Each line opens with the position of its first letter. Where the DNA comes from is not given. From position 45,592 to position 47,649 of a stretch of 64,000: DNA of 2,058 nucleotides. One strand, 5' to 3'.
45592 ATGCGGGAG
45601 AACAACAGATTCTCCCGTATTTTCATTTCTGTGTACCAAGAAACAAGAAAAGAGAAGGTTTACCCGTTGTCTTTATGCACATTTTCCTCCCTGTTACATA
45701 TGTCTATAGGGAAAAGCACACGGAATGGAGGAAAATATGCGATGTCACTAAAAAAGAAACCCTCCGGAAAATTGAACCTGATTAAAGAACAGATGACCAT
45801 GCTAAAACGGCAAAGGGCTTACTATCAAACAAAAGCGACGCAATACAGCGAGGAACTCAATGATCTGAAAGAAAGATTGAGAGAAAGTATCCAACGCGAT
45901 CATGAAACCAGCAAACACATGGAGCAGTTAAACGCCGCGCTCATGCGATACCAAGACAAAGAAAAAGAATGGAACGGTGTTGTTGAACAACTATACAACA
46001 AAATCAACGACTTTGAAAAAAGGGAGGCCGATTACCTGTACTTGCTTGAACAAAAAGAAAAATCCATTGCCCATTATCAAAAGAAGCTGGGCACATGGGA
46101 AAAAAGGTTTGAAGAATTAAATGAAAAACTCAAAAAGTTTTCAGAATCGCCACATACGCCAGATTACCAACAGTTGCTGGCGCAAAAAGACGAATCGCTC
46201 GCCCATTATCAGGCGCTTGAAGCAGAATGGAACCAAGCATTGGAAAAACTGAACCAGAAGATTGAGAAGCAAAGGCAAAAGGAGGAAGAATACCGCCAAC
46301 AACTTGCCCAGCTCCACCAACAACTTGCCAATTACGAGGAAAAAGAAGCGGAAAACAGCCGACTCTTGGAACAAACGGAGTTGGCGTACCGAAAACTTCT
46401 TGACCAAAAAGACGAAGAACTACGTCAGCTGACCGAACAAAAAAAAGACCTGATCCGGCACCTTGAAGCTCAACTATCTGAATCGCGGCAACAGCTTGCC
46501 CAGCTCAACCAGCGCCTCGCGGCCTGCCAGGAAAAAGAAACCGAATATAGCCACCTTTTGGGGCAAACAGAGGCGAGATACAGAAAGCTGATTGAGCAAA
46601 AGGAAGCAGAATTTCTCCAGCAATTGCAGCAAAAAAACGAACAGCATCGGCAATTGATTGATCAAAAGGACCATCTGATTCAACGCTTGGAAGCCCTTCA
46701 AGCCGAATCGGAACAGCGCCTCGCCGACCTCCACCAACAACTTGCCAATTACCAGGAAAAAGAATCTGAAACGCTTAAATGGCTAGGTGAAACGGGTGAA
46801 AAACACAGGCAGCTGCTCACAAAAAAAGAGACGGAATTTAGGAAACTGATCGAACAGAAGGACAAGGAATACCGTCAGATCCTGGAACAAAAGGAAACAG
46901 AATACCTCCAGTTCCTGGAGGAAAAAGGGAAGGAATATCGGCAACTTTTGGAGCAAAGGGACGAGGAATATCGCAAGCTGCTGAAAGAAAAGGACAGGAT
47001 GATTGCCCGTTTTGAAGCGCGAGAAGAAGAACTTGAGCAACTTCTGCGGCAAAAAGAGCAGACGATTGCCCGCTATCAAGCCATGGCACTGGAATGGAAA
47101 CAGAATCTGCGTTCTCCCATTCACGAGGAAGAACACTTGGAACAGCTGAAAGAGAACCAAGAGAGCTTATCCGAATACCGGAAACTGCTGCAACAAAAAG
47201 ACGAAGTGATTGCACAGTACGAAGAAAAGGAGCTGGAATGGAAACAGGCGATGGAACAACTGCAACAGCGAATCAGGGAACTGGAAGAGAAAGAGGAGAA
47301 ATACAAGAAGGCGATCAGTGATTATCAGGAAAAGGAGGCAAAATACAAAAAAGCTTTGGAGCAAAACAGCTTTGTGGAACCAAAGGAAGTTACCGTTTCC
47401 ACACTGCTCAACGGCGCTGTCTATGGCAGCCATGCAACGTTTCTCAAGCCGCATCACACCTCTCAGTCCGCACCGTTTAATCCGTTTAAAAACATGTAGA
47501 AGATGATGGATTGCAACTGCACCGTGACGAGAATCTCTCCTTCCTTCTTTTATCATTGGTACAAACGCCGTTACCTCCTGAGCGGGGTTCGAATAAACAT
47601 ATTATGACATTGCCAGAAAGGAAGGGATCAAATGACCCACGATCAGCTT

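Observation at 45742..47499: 586-aa Q/E/K-rich coiled-coil protein with about 11-residue repeats (K-E/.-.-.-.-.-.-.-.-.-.) directly downstream of the glycoprotein gene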

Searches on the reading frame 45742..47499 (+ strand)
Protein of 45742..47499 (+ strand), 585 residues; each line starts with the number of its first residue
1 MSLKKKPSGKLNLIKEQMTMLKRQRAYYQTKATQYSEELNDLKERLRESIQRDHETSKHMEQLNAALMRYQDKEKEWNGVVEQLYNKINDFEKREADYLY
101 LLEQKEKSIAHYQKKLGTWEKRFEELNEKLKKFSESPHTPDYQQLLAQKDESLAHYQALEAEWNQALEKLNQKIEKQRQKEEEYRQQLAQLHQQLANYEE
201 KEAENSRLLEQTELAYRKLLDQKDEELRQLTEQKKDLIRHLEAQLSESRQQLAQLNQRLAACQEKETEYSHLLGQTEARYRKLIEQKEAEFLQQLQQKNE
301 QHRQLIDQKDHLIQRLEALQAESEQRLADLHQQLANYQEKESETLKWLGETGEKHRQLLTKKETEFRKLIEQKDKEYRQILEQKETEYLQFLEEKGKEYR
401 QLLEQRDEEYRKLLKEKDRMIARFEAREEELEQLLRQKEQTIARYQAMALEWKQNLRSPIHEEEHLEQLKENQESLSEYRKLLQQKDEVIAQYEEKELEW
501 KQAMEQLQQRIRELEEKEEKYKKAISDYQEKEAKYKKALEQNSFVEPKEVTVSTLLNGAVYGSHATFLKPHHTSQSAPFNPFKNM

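Call 4: search_protein_families(library=pfam, proteins=[window:45742-47496:+], max_evalue=0.01)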
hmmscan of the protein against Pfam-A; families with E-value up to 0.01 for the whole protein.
window:45742-47496:+ (585 aa): 1 family
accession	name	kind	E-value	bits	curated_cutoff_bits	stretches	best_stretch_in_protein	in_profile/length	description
PF22638.1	FlgK_D1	-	0.0017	18.4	28.6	1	122-219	18-116/233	Flagellar hook-associated protein FlgK helical domain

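Call 7: search_protein_families(library=ncbifam, proteins=[window:45742-47496:+], max_evalue=0.01)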
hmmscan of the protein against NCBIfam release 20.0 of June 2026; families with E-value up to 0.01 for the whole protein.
window:45742-47496:+ (585 aa): 3 families
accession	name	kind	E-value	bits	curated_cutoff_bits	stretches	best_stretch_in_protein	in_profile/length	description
TIGR02168.1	SMC_prok_B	equivalog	5.6e-08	31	567.35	2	14-270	237-504/1181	chromosome segregation protein SMC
TIGR02169.1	SMC_prok_A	equivalog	2.4e-05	22.3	729.4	1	3-219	282-496/1165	chromosome segregation protein SMC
TIGR00996.1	Mtu_fam_mce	paralog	0.00026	20.3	140.5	0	158-271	164-276/291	MCE family protein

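Call 8: find_homologous_proteins(query=window:45742-47496:+, max_evalue=0.001)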
Query window:45742-47496:+ (585 aa): 1 proteins with E <= 0.001 among 8000 candidates.
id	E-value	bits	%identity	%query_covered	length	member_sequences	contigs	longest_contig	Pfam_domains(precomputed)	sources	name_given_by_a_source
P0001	4.8e-61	226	41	61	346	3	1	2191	-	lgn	-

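Call 9: find_encoding_contigs(protein=window:45742-47499:+, flank=10000, max_places=6)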
Protein window:45742-47499:+ (585 aa): 1 contig read that carries it; 1 place shown.
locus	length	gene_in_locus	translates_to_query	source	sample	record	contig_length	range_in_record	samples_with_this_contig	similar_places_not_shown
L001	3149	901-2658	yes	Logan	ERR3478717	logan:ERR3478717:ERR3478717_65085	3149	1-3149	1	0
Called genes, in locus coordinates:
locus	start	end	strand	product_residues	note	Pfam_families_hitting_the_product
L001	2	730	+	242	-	?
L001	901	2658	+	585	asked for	-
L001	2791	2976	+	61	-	-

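Call 12: find_encoding_contigs(protein=P0001, flank=10000)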
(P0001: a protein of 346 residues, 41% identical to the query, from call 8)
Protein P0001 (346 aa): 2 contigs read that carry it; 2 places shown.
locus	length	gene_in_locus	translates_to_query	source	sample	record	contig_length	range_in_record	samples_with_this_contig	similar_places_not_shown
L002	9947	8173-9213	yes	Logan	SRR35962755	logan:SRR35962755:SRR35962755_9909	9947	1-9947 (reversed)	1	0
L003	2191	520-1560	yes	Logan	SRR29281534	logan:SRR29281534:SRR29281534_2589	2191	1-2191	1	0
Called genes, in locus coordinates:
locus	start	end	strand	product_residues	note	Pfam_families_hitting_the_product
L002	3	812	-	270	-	?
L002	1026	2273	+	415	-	PF00535:Glycos_transf_2, PF13641:Glyco_tranf_2_3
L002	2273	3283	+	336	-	PF13692:Glyco_trans_1_4, PF00534:Glycos_transf_1, PF20706:GT4-conflict (weak)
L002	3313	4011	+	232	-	PF00535:Glycos_transf_2, PF10111:Glyco_tranf_2_2, PF13641:Glyco_tranf_2_3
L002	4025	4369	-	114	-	PF07098:DUF1360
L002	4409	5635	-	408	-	-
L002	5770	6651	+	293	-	PF00535:Glycos_transf_2, PF10111:Glyco_tranf_2_2, PF02709:Glyco_transf_7C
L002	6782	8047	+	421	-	-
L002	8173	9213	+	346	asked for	-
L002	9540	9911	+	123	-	PF14464:Prok-JAB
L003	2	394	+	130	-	?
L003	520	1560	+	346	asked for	-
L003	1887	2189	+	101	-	?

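Call 26: search_protein_representatives(protein=window:45742-47496:+)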
Query: 585 residues. Proteins with E-value up to 0.001 (for the whole library): 13; up to 1e-10: 6; up to 1e-30: 1. The best 13 are listed.
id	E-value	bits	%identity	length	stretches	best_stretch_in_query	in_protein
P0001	1.5e-61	225.7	47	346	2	362-584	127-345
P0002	3.9e-23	99.0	34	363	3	1-121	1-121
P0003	6.8e-21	91.6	39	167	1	424-583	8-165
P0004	2.7e-20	89.6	61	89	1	501-585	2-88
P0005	4.2e-18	82.4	36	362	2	3-261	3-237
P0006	1.1e-12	64.6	29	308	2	423-583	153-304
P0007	8.4e-10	55.0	31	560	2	265-441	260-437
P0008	1.3e-08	51.1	23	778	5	353-414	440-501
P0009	2.0e-05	40.6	35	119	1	14-108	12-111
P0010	2.7e-05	40.1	28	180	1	15-175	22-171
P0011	1.8e-04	37.5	42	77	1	501-583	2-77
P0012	2.8e-04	36.8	30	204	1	127-231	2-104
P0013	3.8e-04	36.4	32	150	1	353-432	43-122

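Call 38: list_cluster_members(proteins=[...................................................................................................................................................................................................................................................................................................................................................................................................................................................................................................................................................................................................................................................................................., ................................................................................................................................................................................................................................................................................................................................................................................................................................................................, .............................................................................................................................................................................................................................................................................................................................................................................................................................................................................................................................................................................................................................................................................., window:45742-47496:+, P0002, P0005, P0006])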
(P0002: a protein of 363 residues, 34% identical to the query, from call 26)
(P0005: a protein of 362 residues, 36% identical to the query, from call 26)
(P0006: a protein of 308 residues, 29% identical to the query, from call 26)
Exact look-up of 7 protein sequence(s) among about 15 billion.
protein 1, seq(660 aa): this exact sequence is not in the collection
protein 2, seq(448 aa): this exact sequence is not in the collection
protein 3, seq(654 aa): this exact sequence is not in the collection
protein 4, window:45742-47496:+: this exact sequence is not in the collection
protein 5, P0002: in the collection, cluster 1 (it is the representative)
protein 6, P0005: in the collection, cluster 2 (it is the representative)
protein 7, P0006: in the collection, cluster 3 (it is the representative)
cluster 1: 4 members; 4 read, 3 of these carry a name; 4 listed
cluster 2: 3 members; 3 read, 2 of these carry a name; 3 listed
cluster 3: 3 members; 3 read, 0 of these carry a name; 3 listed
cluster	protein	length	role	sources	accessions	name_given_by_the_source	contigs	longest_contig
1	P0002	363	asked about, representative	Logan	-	-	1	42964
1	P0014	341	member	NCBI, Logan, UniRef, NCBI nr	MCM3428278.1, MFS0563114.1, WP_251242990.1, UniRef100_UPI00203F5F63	hypothetical protein [Brevibacillus invocatus] | hypothetical protein n=1 Tax=Brevibacillus invocatus TaxID=173959 RepID=UPI00203F5F63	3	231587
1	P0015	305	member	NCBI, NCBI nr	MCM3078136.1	hypothetical protein M3558_03350 [Brevibacillus invocatus] | hypothetical protein [Brevibacillus invocatus]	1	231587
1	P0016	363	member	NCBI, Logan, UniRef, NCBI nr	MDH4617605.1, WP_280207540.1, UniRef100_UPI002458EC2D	hypothetical protein [Brevibacillus sp. AY1] | hypothetical protein n=1 Tax=Brevibacillus sp. AY1 TaxID=2807621 RepID=UPI002458EC2D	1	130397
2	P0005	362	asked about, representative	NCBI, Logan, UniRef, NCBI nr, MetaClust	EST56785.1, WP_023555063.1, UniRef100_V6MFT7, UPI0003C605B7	hypothetical protein T458_05020 [Brevibacillus panacihumi W25] | Uncharacterized protein n=1 Tax=Brevibacillus panacihumi W25 TaxID=1408254 ... | hypothetical protein [Brevibacillus panacihumi]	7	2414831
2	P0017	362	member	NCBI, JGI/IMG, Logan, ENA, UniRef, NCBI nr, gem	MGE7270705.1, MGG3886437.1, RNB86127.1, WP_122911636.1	hypothetical protein [Brevibacillus panacihumi] | Uncharacterized protein n=1 Tax=Brevibacillus panacihumi TaxID=497735 ...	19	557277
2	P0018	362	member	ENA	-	-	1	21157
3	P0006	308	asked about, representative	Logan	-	-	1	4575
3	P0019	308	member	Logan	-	-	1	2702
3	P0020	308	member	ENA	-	-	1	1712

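Call 59: predict_structure(alignment_id=A4)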
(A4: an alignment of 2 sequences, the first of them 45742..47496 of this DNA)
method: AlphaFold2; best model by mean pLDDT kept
length: 585 residues; sequences in the alignment: 2
mean_pLDDT: 67.0   pTM: 0.30
mean pLDDT of the five models: 67.0, 66.9, 66.8, 66.5, 65.2
residues with pLDDT >= 90: 0; 70-90: 319; 50-70: 190; < 50: 76
segments of 3 or more residues with pLDDT < 50: 1-7, 327-330, 332-344, 455-462, 543-580, 582-585
pLDDT, mean of each block of 10 residues (from residue 1): 43 74 82 81 76 64 58 65 70 70 71 73 74 60 73 75 75 75 75 73 65 64 73 81 83 83 76 75 78 78 76 68 52 41 50 63 74 77 76 73 68 67 67 66 59 48 55 55 57 66 76 83 83 79 46 36 34 39 45
secondary structure, 60 per line:
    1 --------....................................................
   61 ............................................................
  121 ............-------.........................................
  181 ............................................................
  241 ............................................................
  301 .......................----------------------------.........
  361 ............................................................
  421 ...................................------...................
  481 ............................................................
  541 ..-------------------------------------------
elements in order: H9-132 H140-323 H352-455 H462-542

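Call 76: search_solved_structures(query=window:45742-47496:+, max_evalue=0.01)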
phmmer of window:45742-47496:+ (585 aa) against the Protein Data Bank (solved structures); distinct sequences matched with E-value up to 0.01: 0.
